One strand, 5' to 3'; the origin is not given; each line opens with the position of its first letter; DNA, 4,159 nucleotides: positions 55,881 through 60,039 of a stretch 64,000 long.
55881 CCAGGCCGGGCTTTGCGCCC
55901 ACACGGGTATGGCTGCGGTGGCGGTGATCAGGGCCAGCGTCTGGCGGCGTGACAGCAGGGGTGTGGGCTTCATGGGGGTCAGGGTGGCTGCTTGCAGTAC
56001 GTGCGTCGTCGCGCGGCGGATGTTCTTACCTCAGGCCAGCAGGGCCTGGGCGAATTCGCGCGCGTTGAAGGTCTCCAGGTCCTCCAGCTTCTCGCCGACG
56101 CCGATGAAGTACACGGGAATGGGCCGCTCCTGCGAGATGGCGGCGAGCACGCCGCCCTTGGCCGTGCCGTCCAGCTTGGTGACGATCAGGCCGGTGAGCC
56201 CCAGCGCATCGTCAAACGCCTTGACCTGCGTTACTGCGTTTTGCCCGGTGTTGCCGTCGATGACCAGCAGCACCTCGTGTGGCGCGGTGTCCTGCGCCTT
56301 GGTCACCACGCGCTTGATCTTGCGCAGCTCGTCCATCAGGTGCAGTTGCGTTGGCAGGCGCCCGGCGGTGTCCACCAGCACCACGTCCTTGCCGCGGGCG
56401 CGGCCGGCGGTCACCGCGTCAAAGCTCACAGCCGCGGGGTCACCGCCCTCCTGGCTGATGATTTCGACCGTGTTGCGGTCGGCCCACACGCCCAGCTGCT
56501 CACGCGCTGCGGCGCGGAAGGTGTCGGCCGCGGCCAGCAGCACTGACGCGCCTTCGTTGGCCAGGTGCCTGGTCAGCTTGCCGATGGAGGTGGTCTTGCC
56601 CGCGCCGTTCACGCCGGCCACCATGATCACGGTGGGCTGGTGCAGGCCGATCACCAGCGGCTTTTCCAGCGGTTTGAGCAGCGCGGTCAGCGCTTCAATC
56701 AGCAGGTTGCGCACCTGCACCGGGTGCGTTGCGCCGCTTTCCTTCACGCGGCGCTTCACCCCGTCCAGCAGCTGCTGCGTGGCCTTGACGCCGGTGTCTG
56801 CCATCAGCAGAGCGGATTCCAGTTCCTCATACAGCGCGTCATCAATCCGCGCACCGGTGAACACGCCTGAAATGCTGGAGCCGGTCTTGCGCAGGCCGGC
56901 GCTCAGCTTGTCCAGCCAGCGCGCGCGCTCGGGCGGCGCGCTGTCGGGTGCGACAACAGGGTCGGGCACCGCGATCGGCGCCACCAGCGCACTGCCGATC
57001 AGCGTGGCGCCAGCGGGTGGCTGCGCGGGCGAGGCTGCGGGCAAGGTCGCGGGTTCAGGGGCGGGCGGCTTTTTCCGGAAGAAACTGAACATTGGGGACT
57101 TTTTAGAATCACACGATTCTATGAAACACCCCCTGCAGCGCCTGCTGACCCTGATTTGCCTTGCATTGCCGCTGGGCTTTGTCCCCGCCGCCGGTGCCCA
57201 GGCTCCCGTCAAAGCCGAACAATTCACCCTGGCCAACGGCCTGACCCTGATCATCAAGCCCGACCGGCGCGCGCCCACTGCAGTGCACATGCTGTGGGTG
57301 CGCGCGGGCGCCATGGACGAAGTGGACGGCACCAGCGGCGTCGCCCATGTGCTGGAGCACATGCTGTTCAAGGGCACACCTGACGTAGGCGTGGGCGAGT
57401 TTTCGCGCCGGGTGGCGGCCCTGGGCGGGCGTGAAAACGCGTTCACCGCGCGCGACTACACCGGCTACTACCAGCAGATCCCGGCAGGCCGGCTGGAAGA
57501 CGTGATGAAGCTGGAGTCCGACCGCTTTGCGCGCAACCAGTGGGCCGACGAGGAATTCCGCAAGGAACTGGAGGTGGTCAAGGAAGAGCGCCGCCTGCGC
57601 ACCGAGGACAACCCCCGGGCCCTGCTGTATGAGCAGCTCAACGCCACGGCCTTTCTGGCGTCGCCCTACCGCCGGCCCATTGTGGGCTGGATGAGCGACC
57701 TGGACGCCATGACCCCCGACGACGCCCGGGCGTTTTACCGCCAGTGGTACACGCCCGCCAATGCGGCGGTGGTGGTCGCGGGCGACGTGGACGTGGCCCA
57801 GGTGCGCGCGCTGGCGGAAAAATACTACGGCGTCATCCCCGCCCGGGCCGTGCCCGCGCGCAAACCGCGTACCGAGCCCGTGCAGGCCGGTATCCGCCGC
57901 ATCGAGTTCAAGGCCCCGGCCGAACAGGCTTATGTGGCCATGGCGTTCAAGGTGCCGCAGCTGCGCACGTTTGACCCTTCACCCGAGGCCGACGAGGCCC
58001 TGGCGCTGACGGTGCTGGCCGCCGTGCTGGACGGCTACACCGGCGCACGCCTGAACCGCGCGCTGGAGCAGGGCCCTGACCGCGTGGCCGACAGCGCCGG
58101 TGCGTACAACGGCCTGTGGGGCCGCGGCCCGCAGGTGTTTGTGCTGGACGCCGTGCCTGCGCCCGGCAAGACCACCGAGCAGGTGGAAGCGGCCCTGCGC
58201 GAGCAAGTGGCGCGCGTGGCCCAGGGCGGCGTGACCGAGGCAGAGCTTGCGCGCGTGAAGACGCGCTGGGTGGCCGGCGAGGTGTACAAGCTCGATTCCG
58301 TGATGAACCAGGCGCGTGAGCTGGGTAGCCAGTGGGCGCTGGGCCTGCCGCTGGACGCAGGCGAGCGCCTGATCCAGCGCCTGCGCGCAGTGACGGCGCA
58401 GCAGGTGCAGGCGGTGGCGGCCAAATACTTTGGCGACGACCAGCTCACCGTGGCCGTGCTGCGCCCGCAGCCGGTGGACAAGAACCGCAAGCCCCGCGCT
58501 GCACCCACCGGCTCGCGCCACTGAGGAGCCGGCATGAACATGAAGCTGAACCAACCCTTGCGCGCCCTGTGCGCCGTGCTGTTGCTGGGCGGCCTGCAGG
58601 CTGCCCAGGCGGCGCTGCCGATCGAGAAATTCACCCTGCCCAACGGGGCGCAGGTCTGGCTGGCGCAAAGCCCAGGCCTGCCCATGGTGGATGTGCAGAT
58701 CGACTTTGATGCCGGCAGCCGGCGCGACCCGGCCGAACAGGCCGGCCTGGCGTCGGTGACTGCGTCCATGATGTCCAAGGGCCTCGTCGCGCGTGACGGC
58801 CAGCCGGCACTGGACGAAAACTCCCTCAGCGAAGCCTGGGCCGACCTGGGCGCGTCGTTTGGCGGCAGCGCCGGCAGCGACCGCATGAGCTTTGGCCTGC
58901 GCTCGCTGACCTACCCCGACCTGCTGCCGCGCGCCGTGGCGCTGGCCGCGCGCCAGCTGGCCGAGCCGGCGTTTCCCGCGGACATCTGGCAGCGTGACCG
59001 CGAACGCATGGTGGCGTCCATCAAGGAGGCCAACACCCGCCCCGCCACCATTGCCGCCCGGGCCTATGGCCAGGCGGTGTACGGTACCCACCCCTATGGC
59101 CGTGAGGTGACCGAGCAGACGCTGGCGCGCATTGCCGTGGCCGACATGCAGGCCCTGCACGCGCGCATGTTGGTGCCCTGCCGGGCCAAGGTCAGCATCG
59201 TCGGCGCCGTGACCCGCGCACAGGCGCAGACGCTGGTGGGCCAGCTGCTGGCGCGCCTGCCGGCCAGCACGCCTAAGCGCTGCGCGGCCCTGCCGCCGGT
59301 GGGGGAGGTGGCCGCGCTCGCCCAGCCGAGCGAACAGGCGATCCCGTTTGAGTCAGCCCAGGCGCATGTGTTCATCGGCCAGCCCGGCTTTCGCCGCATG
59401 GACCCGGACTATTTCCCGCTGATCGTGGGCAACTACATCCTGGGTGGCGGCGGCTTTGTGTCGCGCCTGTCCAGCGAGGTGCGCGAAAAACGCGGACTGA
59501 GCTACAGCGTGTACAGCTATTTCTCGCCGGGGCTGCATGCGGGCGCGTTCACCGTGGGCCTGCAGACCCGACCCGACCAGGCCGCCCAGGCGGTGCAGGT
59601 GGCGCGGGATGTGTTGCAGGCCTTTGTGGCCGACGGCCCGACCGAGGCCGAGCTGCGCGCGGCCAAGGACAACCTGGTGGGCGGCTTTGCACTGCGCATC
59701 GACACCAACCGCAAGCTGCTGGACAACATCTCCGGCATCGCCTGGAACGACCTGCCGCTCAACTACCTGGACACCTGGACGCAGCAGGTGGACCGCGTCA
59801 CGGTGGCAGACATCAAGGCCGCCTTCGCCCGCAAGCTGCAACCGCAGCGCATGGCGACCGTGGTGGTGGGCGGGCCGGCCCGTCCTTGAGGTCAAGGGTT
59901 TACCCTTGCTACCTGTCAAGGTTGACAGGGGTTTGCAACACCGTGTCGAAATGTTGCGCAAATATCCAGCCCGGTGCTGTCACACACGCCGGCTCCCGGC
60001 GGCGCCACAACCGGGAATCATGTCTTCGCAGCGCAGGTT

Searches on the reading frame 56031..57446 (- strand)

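Call 20: search_protein_families(library=ncbifam, proteins=[window:56031-57446:-], max_evalue=0.000001)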
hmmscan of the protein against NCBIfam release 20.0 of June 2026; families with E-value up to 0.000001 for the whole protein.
window:56031-57446:- (471 aa): 9 families
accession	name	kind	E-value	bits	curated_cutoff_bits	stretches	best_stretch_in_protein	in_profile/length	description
TIGR00064.1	ftsY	equivalog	9.9e-97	323.5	260.7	1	201-470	2-279/279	signal recognition particle-docking protein FtsY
TIGR00959.1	ffh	equivalog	1.5e-62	211.8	473.2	1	194-470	19-294/428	signal recognition particle protein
TIGR01425.1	SRP54_euk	equivalog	3.3e-48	164.6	576.25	1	195-470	21-294/428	signal recognition particle protein SRP54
TIGR03499.1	FlhF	equivalog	7.9e-17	62.2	174.15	1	179-362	111-286/286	flagellar biosynthesis GTPase FlhF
NF009368.0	PRK12726.1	equivalog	7.1e-13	48.4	832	1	236-454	174-381/407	flagellar biosynthesis regulator FlhF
NF009367.0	PRK12724.1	equivalog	3.1e-11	42.8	718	1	270-432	222-376/433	flagellar biosynthesis regulator FlhF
NF011310.0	PRK14721.1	equivalog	2.9e-08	33.4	725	1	270-463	190-375/423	flagellar biosynthesis regulator FlhF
NF009366.0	PRK12723.1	equivalog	1.1e-07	31.3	585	1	265-448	168-345/388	flagellar biosynthesis regulator FlhF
NF011311.0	PRK14722.1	equivalog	3.7e-07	29.5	777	1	272-456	138-322/374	flagellar biosynthesis regulator FlhF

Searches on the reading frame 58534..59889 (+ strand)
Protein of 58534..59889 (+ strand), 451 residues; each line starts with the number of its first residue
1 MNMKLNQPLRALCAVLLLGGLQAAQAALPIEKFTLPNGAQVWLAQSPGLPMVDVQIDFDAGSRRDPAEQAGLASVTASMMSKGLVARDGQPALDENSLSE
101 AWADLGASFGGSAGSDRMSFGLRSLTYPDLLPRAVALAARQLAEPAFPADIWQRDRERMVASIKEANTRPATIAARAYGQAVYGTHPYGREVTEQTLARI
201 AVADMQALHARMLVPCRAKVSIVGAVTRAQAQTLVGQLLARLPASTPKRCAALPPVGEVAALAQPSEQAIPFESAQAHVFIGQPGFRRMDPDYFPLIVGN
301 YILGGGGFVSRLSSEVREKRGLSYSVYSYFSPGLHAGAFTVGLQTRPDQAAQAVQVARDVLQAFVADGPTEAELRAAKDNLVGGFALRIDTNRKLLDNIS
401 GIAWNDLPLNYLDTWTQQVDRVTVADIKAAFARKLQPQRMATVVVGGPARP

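Call 20: search_protein_families(library=ncbifam, proteins=[window:58534-59889:+], max_evalue=0.000001)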
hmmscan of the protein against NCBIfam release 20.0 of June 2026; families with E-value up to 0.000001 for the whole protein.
window:58534-59889:+ (451 aa): 1 family
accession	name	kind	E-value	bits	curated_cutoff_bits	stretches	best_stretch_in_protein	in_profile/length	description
NF047422.1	YfmF_fam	equivalog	1.2e-18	67.2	285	1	142-436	114-402/412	EF-P 5-aminopentanol modification-associated protein YfmF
